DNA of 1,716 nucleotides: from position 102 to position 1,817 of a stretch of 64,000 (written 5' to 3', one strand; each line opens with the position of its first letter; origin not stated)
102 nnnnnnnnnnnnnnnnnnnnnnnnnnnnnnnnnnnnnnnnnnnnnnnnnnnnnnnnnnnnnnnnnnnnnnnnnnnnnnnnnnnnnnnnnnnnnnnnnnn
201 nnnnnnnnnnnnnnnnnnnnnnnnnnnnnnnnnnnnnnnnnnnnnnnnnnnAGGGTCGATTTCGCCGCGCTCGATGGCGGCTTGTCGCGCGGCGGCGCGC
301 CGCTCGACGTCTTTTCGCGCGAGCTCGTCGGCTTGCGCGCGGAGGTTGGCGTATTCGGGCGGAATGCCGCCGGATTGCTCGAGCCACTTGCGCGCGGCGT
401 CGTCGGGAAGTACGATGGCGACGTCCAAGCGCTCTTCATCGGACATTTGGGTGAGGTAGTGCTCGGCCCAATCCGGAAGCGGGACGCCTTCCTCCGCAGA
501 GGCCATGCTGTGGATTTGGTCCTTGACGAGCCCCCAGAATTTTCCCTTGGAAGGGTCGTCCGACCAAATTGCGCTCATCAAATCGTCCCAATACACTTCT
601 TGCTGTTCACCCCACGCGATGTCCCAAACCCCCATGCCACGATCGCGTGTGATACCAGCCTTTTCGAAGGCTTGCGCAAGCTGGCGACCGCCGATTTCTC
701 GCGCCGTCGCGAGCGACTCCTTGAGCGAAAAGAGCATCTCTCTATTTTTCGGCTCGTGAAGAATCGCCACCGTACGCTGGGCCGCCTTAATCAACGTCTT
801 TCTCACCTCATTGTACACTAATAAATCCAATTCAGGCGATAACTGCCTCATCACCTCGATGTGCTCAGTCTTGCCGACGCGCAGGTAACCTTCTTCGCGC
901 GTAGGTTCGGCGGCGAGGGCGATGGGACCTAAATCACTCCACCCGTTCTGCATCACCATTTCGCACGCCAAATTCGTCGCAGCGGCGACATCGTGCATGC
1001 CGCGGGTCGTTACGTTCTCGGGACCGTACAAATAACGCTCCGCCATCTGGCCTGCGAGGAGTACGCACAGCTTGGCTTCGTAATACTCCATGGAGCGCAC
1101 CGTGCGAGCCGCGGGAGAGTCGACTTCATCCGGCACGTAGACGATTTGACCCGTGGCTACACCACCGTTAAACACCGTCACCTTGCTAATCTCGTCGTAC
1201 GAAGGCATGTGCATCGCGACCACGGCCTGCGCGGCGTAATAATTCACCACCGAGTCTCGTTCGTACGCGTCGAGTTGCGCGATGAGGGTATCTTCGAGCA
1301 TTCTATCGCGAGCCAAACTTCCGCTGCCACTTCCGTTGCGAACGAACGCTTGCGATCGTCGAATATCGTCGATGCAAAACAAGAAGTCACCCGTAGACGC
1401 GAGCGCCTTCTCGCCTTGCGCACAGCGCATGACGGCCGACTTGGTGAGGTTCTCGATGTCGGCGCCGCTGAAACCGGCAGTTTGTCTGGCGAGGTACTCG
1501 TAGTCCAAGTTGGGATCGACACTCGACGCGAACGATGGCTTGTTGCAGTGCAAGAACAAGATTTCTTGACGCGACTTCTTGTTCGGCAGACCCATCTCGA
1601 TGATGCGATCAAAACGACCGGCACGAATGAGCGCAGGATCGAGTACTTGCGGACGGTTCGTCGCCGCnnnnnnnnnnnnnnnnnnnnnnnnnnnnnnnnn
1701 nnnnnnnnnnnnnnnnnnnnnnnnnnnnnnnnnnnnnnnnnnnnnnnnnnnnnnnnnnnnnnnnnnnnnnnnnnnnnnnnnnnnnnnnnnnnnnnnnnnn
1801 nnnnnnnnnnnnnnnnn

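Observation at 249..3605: Protease-dead FtsH homolog (FtsHi-like) with intact AAA+ module and long C-terminal extension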

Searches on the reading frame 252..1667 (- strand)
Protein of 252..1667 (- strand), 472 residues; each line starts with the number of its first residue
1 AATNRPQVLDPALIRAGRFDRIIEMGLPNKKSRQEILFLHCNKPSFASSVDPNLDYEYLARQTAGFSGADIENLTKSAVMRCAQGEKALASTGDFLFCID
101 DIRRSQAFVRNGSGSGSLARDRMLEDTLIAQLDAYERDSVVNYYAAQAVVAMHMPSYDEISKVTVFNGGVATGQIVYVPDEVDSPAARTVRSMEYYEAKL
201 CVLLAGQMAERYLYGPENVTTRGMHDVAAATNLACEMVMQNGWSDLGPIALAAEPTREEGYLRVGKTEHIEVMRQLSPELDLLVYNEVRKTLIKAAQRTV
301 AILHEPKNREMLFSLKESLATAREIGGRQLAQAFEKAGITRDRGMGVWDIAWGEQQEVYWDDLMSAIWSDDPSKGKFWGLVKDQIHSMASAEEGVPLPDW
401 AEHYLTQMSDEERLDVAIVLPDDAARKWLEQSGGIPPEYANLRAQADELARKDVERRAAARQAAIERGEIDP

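Call 6: search_solved_structures(query=window:252-1439:-, max_evalue=0.01, show_alignments=3)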
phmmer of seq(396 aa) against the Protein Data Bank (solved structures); distinct sequences matched with E-value up to 0.01: 14.
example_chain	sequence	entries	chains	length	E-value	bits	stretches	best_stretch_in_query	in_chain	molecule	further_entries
7wi4_A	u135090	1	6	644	3.5e-17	65.9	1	59-255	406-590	ATP-dependent zinc metalloprotease FtsH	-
7vhp_A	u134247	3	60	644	4.7e-17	65.5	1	59-255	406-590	ATP-dependent zinc metalloprotease FtsH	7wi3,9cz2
7tdo_A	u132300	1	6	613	6.7e-10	41.9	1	60-256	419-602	ATP-dependent zinc metalloprotease FtsH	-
2di4_A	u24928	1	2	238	9.8e-10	41.4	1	59-258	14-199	Cell division protein ftsH homolog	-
8vw9_A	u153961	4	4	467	1.4e-09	40.8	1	60-256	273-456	ATP-dependent zinc metalloprotease FtsH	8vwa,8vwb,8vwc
2ce7_A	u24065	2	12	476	1.9e-09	40.4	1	60-256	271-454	CELL DIVISION PROTEIN FTSH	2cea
3kds_E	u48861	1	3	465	1.9e-09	40.4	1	60-256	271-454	Cell division protein FtsH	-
4ww0_A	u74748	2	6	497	2.3e-09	40.1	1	58-262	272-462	ATP-dependent zinc metalloprotease FtsH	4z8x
8xks_F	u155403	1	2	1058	4e-09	39.4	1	58-177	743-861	AAA+ ATPase domain-containing protein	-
8xqw_B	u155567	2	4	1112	4.3e-09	39.2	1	58-177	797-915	Fhl3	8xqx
6gcn_A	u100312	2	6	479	4.5e-09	39.2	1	58-244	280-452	ATP-dependent zinc metalloprotease FtsH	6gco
6az0_A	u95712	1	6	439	2.7e-07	33.4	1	57-199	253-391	Mitochondrial inner membrane i-AAA protease supercomplex subunit YME1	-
8xku_B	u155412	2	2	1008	0.00011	24.7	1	54-240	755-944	ATP-dependent zinc metalloprotease FTSH 12, chloroplastic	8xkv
6nyy_A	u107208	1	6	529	0.0011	21.4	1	57-231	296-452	AFG3-like protein 2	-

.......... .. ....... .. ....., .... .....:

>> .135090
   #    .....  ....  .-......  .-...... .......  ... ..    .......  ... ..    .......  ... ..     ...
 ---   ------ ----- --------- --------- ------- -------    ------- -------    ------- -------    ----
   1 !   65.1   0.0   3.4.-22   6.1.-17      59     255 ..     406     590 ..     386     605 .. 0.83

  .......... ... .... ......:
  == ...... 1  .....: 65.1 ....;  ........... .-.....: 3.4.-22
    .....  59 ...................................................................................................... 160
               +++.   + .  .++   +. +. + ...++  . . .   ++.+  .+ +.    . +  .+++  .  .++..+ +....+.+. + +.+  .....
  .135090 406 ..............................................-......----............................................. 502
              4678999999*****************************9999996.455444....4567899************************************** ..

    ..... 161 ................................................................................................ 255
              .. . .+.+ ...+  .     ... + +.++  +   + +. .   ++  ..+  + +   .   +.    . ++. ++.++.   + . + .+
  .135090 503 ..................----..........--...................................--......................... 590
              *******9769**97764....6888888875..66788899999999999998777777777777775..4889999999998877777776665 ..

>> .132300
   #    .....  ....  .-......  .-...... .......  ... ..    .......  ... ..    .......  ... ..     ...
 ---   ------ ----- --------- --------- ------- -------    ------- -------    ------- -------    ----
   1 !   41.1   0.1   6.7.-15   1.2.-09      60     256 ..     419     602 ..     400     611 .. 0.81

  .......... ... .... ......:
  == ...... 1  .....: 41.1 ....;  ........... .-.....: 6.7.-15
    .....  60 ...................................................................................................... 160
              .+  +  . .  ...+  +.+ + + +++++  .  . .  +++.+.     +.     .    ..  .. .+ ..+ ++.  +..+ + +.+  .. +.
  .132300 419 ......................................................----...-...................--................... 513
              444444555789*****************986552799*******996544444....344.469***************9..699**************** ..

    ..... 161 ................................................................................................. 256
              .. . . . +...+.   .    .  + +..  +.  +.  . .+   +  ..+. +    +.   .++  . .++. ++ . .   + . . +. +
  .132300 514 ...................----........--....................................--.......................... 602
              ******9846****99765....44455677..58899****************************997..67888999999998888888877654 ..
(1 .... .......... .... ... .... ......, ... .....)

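Call 43: find_homologous_proteins(query=A3, max_evalue=0.001)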
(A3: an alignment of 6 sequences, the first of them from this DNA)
Query A3 (6 sequences) (378 aa, profile of the alignment): 14 proteins with E <= 0.001 among 8000 candidates.
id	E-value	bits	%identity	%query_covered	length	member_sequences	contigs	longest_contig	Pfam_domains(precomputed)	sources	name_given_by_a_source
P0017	4.2e-220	748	66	99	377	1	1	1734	PF01434.25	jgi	-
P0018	1.0e-85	306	41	73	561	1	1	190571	PF17862.8,PF01434.25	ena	-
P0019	1.6e-83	299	43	75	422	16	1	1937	PF01434.25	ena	-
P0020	6.6e-72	261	43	55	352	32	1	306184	PF01434.25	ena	-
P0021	7.2e-40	155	55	32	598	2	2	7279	PF00004.36,PF17862.8,PF07728.21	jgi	jgi:cell division protease FtsH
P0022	1.6e-12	65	30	47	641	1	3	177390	PF06480.21,PF00004.36,PF17862.8,PF01434.25,PF07728.21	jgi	-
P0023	2.5e-9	55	39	31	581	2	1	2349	PF06068.20,PF00004.36,PF13401.13,PF17862.8,PF01434.25,PF07728.21,PF13191.13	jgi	-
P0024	3.5e-7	48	27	47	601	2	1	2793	PF06068.20,PF21232.4,PF00004.36,PF17862.8,PF01434.25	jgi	jgi:ATP-dependent metalloprotease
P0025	1.2e-6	46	92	13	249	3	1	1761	-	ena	-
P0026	3.3e-6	44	34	25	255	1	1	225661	PF01434.25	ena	-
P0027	1.6e-5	42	29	53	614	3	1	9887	PF06068.20,PF06480.21,PF00004.36,PF17862.8,PF01434.25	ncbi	ncbi:MAG: ATP-dependent zinc metalloprotease FtsH [Anaeromyxobacteraceae bacterium]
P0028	2.1e-5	42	-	-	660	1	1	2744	PF06480.21,PF00004.36,PF17862.8,PF01434.25,PF20720.4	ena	-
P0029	1.2e-4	39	30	27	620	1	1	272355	PF00004.36,PF01434.25,PF07728.21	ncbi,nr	ncbi:ATP-dependent peptidase [Aureococcus anophagefferens]|nr:ATP-dependent peptidase [Aureococcus a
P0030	7.0e-4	37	26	53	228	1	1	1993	PF01434.25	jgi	jgi:cell division protease FtsH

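Call 51: search_solved_structures(query=A5, max_evalue=1, show_alignments=0)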
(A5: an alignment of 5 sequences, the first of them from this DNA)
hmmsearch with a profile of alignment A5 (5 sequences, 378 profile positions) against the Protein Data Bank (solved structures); distinct sequences matched with E-value up to 1: 21.
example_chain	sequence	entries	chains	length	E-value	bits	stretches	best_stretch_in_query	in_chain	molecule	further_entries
7wi4_A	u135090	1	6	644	2.9e-23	85.6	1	41-243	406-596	ATP-dependent zinc metalloprotease FtsH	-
7vhp_A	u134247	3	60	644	3.7e-23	85.2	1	41-243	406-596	ATP-dependent zinc metalloprotease FtsH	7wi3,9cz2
8xks_F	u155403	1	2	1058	1.8e-15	59.9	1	39-245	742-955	AAA+ ATPase domain-containing protein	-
2di4_A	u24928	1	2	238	1.9e-15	59.9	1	38-255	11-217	Cell division protein ftsH homolog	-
8xqw_B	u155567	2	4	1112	2e-15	59.8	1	39-245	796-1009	Fhl3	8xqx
4ww0_A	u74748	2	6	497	2.7e-15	59.3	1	38-255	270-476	ATP-dependent zinc metalloprotease FtsH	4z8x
6gcn_A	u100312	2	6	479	3.9e-14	55.5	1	38-248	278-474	ATP-dependent zinc metalloprotease FtsH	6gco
7tdo_A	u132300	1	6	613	6.1e-14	54.9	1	38-240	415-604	ATP-dependent zinc metalloprotease FtsH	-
2ce7_A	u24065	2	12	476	5.1e-13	51.9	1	40-240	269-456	CELL DIVISION PROTEIN FTSH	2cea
3kds_E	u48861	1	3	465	5.2e-13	51.8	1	40-240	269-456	Cell division protein FtsH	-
8vw9_A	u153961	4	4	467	2.9e-12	49.4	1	40-240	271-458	ATP-dependent zinc metalloprotease FtsH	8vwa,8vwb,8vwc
2dhr_A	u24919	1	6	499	2.6e-08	36.4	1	44-243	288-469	FtsH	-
4eiw_A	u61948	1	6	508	2.7e-08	36.3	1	45-243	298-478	ATP-dependent zinc metalloprotease FtsH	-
6az0_A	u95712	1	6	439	8.7e-07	31.3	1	103-178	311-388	Mitochondrial inner membrane i-AAA protease supercomplex subunit YME1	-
8xku_B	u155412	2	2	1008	1.4e-06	30.6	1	40-153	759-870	ATP-dependent zinc metalloprotease FTSH 12, chloroplastic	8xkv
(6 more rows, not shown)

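Call 55: search_solved_structures(query=window:252-1667:-, max_evalue=1e-15, show_alignments=0)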
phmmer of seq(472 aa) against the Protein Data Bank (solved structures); distinct sequences matched with E-value up to 1e-15: 77 (the best 60 are shown).
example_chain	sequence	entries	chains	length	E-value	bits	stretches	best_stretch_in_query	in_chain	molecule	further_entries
7wi4_A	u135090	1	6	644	1.5e-38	136.2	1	1-331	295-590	ATP-dependent zinc metalloprotease FtsH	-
7vhp_A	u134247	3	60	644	2e-38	135.8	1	1-331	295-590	ATP-dependent zinc metalloprotease FtsH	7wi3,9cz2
5vc7_A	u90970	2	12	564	3.7e-30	108.5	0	2-103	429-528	VCP-like ATPase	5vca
5g4g_A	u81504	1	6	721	7.8e-30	107.5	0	2-103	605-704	VCP-LIKE ATPASE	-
5g4f_A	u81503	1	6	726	7.9e-30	107.5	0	2-103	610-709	VCP-LIKE ATPASE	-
8xks_F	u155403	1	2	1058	3.9e-29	105.2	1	2-253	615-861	AAA+ ATPase domain-containing protein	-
8xqw_B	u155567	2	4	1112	4.3e-29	105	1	2-253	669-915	Fhl3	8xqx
6gcn_A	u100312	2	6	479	4e-28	101.8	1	1-320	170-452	ATP-dependent zinc metalloprotease FtsH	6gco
4ww0_A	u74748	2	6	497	1.5e-27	100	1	1-338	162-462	ATP-dependent zinc metalloprotease FtsH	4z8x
7tdo_A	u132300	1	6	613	4.2e-27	98.5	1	1-332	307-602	ATP-dependent zinc metalloprotease FtsH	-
8vw9_A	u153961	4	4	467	6e-27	98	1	1-332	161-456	ATP-dependent zinc metalloprotease FtsH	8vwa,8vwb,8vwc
2ce7_A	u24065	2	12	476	7.3e-27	97.7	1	1-332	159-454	CELL DIVISION PROTEIN FTSH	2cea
7wub_C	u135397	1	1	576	7.4e-27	97.7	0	2-78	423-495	Transitional endoplasmic reticulum ATPase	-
7wub_D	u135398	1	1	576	7.4e-27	97.7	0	2-78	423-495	Transitional endoplasmic reticulum ATPase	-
3kds_E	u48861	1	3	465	7.5e-27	97.6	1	1-332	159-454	Cell division protein FtsH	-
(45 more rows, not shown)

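Call 57: find_homologous_proteins(query=A6, max_evalue=1e-20)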
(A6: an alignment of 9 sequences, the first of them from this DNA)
Query A6 (9 sequences) (472 aa, profile of the alignment): 7868 proteins with E <= 1e-20 among 8000 candidates; the best 120 are listed.
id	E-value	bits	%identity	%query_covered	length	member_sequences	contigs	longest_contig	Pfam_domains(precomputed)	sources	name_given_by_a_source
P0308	1.3e-138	481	30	61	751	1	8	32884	PF00004.36,PF17862.8,PF01434.25,PF07728.21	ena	-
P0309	3.2e-137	476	44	86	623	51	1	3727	PF00004.36,PF17862.8,PF01434.25,PF07728.21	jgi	jgi:cell division protease FtsH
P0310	6.0e-134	465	30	61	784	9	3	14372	PF00004.36,PF17862.8,PF01434.25,PF07728.21,PF13191.13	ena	-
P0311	5.0e-119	416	44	91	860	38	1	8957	PF00004.36,PF17862.8,PF01434.25,PF07728.21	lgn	-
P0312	2.1e-99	352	30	71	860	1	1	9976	PF13173.13,PF06068.20,PF13671.13,PF00004.36,PF13401.13,PF05496.19,PF17862.8,PF07728.21,PF13191.13,PF01695.24,PF07724.21,PF00005.34,PF06480.21,PF13521.13,PF13207.13,PF01434.25,PF01078.28,PF20720.4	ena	-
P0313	1.6e-92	329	-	-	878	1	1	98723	PF06068.20,PF00004.36,PF13401.13,PF05496.19,PF17862.8,PF07728.21,PF13191.13,PF07724.21,PF23902.1,PF06480.21,PF01434.25,PF20720.4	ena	-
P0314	3.1e-92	328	-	-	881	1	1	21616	PF06068.20,PF00004.36,PF13401.13,PF05496.19,PF17862.8,PF07728.21,PF13191.13,PF07724.21,PF23902.1,PF06480.21,PF01434.25,PF01078.28,PF20720.4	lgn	-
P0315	3.6e-92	328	-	-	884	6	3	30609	PF06068.20,PF00004.36,PF13401.13,PF05496.19,PF17862.8,PF07728.21,PF13191.13,PF07724.21,PF23902.1,PF06480.21,PF05729.19,PF01434.25,PF20720.4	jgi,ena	-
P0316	5.2e-92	327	-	-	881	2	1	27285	PF06068.20,PF00004.36,PF13401.13,PF05496.19,PF17862.8,PF07728.21,PF13191.13,PF07724.21,PF23902.1,PF06480.21,PF01434.25,PF20720.4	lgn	-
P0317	3.0e-90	321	-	-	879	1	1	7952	PF06068.20,PF00004.36,PF13401.13,PF05496.19,PF17862.8,PF07728.21,PF13191.13,PF07724.21,PF23902.1,PF06480.21,PF05729.19,PF02367.24,PF01434.25,PF05621.18,PF01078.28,PF20720.4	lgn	-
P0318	5.0e-90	321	-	-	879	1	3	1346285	PF06068.20,PF23902.1,PF06480.21,PF00004.36,PF13401.13,PF05496.19,PF17862.8,PF01434.25,PF07728.21,PF20720.4,PF13191.13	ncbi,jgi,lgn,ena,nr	ncbi:TPA: hypothetical protein DDZ86_03130 [Candidatus Dependentiae bacterium]|nr:MAG: ATP-dependent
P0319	7.7e-90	320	-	-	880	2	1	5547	PF06068.20,PF00004.36,PF13401.13,PF05496.19,PF17862.8,PF07728.21,PF13191.13,PF07724.21,PF23902.1,PF06480.21,PF01434.25,PF05621.18,PF01078.28,PF20720.4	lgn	-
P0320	1.2e-89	319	-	-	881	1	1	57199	PF06068.20,PF00004.36,PF13401.13,PF05496.19,PF17862.8,PF07728.21,PF13191.13,PF07724.21,PF23902.1,PF06480.21,PF05729.19,PF13207.13,PF01434.25,PF01078.28,PF20720.4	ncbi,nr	ncbi:MAG: ATP-dependent zinc metalloprotease FtsH [Candidatus Dependentiae bacterium]|nr:ATP-depende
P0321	1.3e-89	319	-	-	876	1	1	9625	PF06068.20,PF00004.36,PF13401.13,PF05496.19,PF17862.8,PF07728.21,PF13191.13,PF07724.21,PF23902.1,PF06480.21,PF05729.19,PF01434.25,PF20720.4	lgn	-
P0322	3.1e-89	318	-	-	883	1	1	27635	PF06068.20,PF00004.36,PF13401.13,PF05496.19,PF17862.8,PF07728.21,PF13191.13,PF07724.21,PF23902.1,PF06480.21,PF05729.19,PF02367.24,PF01434.25,PF05621.18,PF01078.28,PF20720.4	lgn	-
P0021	1.4e-77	280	54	46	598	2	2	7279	PF00004.36,PF17862.8,PF07728.21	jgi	jgi:cell division protease FtsH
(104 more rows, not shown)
